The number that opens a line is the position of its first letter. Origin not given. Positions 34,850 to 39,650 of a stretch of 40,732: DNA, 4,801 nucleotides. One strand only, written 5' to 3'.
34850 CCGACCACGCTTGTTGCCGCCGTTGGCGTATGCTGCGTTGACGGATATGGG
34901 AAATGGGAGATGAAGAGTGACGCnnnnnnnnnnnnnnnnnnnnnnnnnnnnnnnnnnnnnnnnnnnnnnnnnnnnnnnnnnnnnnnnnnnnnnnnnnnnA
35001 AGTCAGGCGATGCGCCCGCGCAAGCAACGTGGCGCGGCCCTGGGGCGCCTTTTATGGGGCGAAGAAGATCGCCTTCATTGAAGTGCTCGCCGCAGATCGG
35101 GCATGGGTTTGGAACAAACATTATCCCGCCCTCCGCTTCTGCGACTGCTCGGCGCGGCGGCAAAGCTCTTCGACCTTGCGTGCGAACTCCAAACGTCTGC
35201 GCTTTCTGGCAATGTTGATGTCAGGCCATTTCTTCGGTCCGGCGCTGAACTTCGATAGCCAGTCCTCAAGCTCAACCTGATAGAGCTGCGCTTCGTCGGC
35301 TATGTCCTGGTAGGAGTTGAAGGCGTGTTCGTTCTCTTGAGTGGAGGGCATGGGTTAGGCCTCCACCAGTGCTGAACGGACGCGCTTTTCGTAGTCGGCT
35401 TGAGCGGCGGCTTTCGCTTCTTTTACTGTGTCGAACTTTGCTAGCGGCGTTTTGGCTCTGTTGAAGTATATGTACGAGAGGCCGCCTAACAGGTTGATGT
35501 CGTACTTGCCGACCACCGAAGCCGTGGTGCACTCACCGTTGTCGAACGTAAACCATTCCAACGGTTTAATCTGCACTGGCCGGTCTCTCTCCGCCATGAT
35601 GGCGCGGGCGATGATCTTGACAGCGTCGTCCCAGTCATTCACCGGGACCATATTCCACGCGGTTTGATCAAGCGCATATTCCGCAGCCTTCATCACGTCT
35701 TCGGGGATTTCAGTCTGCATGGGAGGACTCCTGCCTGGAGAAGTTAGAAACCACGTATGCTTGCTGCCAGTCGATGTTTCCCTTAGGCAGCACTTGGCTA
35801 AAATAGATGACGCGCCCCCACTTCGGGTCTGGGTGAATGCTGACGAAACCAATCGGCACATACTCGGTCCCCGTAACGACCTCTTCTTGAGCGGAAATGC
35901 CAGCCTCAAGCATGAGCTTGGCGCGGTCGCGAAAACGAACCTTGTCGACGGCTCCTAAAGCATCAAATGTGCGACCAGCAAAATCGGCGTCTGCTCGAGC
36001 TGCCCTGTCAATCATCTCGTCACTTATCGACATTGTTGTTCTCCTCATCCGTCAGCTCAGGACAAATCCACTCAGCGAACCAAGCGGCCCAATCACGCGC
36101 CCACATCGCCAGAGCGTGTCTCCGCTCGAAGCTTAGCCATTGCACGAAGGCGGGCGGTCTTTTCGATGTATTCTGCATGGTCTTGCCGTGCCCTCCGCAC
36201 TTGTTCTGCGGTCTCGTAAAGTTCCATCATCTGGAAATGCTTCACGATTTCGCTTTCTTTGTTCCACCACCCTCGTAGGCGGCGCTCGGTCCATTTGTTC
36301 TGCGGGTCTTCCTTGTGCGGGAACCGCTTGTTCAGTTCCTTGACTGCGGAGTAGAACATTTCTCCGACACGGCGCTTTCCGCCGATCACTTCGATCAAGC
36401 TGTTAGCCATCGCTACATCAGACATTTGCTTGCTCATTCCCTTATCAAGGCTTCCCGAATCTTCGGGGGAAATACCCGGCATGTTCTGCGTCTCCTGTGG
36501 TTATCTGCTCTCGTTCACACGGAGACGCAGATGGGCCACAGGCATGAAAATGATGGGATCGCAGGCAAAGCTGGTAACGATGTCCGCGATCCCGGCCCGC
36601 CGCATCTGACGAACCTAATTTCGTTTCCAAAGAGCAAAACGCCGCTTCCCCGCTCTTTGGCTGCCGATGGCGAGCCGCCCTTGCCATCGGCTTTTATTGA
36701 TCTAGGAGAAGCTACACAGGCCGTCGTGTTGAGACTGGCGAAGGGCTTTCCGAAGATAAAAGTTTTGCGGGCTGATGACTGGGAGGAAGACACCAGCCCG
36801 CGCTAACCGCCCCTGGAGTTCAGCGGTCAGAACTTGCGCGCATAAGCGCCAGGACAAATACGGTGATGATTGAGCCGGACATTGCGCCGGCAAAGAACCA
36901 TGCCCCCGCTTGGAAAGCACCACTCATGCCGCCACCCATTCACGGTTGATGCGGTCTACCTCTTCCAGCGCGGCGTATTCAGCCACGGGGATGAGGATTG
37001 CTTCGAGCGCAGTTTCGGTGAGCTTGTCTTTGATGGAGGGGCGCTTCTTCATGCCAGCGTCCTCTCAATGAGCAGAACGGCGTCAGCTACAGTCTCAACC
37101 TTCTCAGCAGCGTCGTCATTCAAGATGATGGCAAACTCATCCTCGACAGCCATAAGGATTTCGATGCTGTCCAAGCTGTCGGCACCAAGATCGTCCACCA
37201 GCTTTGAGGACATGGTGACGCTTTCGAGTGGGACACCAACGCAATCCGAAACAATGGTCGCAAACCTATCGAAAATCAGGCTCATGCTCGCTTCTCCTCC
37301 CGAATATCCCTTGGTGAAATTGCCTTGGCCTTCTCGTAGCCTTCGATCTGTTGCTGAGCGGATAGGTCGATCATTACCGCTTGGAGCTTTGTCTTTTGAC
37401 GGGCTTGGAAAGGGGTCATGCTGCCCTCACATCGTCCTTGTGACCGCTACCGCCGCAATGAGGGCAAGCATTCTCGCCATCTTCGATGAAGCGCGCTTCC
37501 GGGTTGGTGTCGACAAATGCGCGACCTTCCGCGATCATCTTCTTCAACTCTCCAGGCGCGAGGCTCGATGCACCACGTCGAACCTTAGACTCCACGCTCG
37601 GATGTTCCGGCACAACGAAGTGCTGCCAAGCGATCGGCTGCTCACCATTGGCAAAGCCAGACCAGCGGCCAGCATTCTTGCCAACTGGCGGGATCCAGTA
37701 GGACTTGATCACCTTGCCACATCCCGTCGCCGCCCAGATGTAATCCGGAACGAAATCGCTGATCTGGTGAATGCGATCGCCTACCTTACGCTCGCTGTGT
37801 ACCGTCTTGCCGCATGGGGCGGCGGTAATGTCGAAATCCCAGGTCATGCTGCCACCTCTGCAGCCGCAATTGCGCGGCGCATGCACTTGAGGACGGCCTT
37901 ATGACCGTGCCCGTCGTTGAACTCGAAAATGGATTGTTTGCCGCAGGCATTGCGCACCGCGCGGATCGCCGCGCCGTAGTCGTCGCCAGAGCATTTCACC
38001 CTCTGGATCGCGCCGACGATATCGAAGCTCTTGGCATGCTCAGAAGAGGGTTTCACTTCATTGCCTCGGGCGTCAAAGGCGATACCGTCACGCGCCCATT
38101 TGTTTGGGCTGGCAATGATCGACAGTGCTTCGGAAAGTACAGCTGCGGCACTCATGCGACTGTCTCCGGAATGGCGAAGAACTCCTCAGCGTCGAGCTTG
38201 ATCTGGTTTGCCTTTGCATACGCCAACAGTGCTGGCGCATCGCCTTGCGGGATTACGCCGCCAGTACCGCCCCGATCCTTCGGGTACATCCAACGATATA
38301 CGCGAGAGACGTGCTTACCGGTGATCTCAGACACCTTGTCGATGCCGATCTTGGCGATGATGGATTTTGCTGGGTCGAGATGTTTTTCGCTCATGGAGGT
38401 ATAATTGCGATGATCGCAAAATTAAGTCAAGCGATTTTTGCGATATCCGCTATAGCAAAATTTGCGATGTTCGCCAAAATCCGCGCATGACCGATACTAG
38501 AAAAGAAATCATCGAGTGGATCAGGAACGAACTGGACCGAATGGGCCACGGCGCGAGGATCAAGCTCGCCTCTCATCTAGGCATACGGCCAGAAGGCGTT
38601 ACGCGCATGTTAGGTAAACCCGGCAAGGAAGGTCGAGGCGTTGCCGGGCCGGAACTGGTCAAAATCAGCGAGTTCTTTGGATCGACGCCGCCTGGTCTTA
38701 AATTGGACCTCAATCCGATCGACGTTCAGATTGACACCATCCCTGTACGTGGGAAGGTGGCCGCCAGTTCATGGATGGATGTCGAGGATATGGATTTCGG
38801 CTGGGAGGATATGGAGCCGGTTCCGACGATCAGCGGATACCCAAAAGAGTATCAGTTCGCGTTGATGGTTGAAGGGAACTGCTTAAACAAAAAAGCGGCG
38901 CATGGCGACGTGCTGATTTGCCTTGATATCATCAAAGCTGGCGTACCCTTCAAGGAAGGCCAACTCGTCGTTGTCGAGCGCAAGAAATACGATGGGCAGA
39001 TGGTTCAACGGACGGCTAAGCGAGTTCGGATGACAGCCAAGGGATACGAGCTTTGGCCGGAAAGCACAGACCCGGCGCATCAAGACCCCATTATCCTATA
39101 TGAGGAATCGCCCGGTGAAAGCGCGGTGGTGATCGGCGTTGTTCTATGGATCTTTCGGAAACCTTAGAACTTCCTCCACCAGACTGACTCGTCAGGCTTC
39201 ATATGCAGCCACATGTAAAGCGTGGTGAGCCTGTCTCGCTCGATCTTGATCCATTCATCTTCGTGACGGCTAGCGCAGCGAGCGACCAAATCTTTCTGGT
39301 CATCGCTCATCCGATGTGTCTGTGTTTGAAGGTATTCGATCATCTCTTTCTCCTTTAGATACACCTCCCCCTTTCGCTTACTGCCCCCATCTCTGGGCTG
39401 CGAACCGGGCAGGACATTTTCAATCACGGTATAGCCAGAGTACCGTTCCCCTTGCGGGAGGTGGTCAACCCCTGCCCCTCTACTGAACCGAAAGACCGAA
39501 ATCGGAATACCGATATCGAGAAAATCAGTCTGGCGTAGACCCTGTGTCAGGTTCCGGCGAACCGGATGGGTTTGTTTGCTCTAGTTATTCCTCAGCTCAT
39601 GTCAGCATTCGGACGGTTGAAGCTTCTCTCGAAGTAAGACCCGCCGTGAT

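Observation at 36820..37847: Canonical acyl carrier protein inside an ATGA-coupled chain of micro-ORFs in the early-left operon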

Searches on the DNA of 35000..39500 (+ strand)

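Call 5: search_dna_similar(query=window:35000-39500:+, collection=phages, mode=near, max_rows=20)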
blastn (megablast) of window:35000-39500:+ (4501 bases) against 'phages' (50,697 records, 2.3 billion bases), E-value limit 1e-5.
No match.

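Call 74: search_rna_families(source=window, start=36000, end=39300, threshold=evalue, max_evalue=1)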
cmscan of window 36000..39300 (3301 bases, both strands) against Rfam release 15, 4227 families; matches with E-value up to 1: 0.
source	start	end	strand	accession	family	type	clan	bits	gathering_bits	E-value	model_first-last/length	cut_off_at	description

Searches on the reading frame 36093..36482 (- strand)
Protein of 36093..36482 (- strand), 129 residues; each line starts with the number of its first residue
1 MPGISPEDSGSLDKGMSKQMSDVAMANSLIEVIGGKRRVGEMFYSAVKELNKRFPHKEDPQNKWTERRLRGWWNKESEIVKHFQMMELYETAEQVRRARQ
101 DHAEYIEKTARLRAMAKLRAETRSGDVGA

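Call 3: search_protein_families(library=pfam, proteins=[window:36093-36482:-], max_evalue=0.1)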
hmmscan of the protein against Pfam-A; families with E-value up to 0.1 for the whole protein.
window:36093-36482:- (129 aa): 0 families

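Call 4: search_protein_families(library=phrogs, proteins=[window:36093-36482:-], max_evalue=0.1)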
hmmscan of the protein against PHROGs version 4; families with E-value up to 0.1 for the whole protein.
window:36093-36482:- (129 aa): 1 family
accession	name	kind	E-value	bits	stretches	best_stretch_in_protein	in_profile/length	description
phrog_28079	-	DNA, RNA and nucleotide metabolism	0.0075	16.7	1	34-91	45-100/203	restriction endonuclease II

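Call 16: search_protein_families(library=ncbifam, proteins=[window:36093-36482:-], max_evalue=0.01)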
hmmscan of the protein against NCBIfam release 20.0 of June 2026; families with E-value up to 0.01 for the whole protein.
window:36093-36482:- (129 aa): 0 families

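Call 40: search_protein_families(library=padloc, proteins=[window:36093-36482:-], max_evalue=0.01)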
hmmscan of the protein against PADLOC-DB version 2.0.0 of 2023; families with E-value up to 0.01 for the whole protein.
window:36093-36482:- (129 aa): 0 families

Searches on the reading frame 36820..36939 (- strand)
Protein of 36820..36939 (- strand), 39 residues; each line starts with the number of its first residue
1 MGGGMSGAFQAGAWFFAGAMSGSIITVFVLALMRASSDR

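Call 3: search_protein_families(library=pfam, proteins=[window:36820-36939:-], max_evalue=0.1)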
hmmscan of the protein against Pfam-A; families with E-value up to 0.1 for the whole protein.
window:36820-36939:- (39 aa): 1 family
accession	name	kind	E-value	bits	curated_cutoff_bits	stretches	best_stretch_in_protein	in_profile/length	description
PF12664.12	DUF3789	-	0.077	13.2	22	1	15-36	4-25/32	Protein of unknown function (DUF3789)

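Call 4: search_protein_families(library=phrogs, proteins=[window:36820-36939:-], max_evalue=0.1)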
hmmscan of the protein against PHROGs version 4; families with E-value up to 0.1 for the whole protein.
window:36820-36939:- (39 aa): 0 families

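Call 16: search_protein_families(library=ncbifam, proteins=[window:36820-36927:-], max_evalue=0.01)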
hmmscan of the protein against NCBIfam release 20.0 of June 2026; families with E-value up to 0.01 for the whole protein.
window:36820-36927:- (35 aa): 0 families

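Call 40: search_protein_families(library=padloc, proteins=[window:36820-36939:-], max_evalue=0.01)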
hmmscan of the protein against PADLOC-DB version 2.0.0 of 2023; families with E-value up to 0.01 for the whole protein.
window:36820-36939:- (39 aa): 0 families

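Call 72: search_protein_families(library=pfam, proteins=[L029:8359-8685:+, L029:7508-7831:+], max_evalue=0.01)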
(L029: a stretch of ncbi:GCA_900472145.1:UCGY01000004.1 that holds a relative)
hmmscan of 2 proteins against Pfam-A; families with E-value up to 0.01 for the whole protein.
L029:8359-8685:+ (108 aa): 1 family
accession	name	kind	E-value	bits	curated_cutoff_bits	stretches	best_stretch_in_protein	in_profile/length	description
PF01498.24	HTH_Tnp_Tc3_2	-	0.00097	19.8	31.5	1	7-50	2-50/72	Transposase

L029:7508-7831:+ (107 aa): 0 families

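Call 81: search_protein_families(library=phrogs, proteins=[L029:8359-8685:+, L029:7508-7831:+], max_evalue=0.01)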
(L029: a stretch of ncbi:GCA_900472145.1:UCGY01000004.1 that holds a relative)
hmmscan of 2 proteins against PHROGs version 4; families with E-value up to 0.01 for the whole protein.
L029:8359-8685:+ (108 aa): 1 family
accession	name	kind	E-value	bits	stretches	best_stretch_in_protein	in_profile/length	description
phrog_633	-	transcription regulation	0.0049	18.3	1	5-41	3-39/111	transcriptional regulator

L029:7508-7831:+ (107 aa): 0 families

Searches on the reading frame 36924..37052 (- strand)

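Call 3: search_protein_families(library=pfam, proteins=[window:36924-37052:-], max_evalue=0.1)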
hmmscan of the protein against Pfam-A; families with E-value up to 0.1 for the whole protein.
window:36924-37052:- (42 aa): 0 families

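Call 4: search_protein_families(library=phrogs, proteins=[window:36924-37052:-], max_evalue=0.1)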
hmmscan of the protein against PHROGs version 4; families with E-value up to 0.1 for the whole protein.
window:36924-37052:- (42 aa): 0 families

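Call 16: search_protein_families(library=ncbifam, proteins=[window:36924-37052:-], max_evalue=0.01)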
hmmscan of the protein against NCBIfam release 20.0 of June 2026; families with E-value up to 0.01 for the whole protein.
window:36924-37052:- (42 aa): 0 families

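Call 40: search_protein_families(library=padloc, proteins=[window:36924-37052:-], max_evalue=0.01)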
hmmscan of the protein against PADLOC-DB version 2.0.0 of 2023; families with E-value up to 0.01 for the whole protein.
window:36924-37052:- (42 aa): 0 families

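Call 72: search_protein_families(library=pfam, proteins=[L029:8359-8685:+, L029:7508-7831:+], max_evalue=0.01)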
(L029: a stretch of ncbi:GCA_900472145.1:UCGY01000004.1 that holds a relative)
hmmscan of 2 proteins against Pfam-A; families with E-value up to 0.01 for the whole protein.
L029:8359-8685:+ (108 aa): 1 family
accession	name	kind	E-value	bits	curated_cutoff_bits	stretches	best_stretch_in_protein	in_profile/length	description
PF01498.24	HTH_Tnp_Tc3_2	-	0.00097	19.8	31.5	1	7-50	2-50/72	Transposase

L029:7508-7831:+ (107 aa): 0 families

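Call 81: search_protein_families(library=phrogs, proteins=[L029:8359-8685:+, L029:7508-7831:+], max_evalue=0.01)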
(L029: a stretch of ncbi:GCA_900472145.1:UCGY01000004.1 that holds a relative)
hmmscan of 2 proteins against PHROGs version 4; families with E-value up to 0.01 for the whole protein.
L029:8359-8685:+ (108 aa): 1 family
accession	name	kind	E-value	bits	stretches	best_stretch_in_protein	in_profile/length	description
phrog_633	-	transcription regulation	0.0049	18.3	1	5-41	3-39/111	transcriptional regulator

L029:7508-7831:+ (107 aa): 0 families

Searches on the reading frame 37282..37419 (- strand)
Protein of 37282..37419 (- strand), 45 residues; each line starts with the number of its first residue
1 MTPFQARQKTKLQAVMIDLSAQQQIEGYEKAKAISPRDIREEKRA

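Call 3: search_protein_families(library=pfam, proteins=[window:37282-37419:-], max_evalue=0.1)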
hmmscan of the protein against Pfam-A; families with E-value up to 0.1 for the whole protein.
window:37282-37419:- (45 aa): 0 families

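Call 4: search_protein_families(library=phrogs, proteins=[window:37282-37419:-], max_evalue=0.1)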
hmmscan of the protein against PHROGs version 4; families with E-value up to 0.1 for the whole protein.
window:37282-37419:- (45 aa): 0 families

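Call 16: search_protein_families(library=ncbifam, proteins=[window:37282-37419:-], max_evalue=0.01)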
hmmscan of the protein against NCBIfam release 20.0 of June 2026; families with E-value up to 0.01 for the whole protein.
window:37282-37419:- (45 aa): 0 families

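Call 40: search_protein_families(library=padloc, proteins=[window:37282-37419:-], max_evalue=0.01)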
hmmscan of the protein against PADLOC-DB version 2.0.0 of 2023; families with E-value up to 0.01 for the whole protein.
window:37282-37419:- (45 aa): 0 families

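Call 72: search_protein_families(library=pfam, proteins=[L029:8359-8685:+, L029:7508-7831:+], max_evalue=0.01)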
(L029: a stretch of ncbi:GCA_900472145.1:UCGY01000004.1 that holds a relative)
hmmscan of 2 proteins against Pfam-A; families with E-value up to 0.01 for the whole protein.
L029:8359-8685:+ (108 aa): 1 family
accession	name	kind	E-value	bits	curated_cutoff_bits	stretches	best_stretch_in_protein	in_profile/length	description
PF01498.24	HTH_Tnp_Tc3_2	-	0.00097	19.8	31.5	1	7-50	2-50/72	Transposase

L029:7508-7831:+ (107 aa): 0 families

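Call 81: search_protein_families(library=phrogs, proteins=[L029:8359-8685:+, L029:7508-7831:+], max_evalue=0.01)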
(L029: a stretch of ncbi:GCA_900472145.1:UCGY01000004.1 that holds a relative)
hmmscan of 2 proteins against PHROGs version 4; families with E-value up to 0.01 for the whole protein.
L029:8359-8685:+ (108 aa): 1 family
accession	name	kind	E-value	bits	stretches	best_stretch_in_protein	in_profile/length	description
phrog_633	-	transcription regulation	0.0049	18.3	1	5-41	3-39/111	transcriptional regulator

L029:7508-7831:+ (107 aa): 0 families
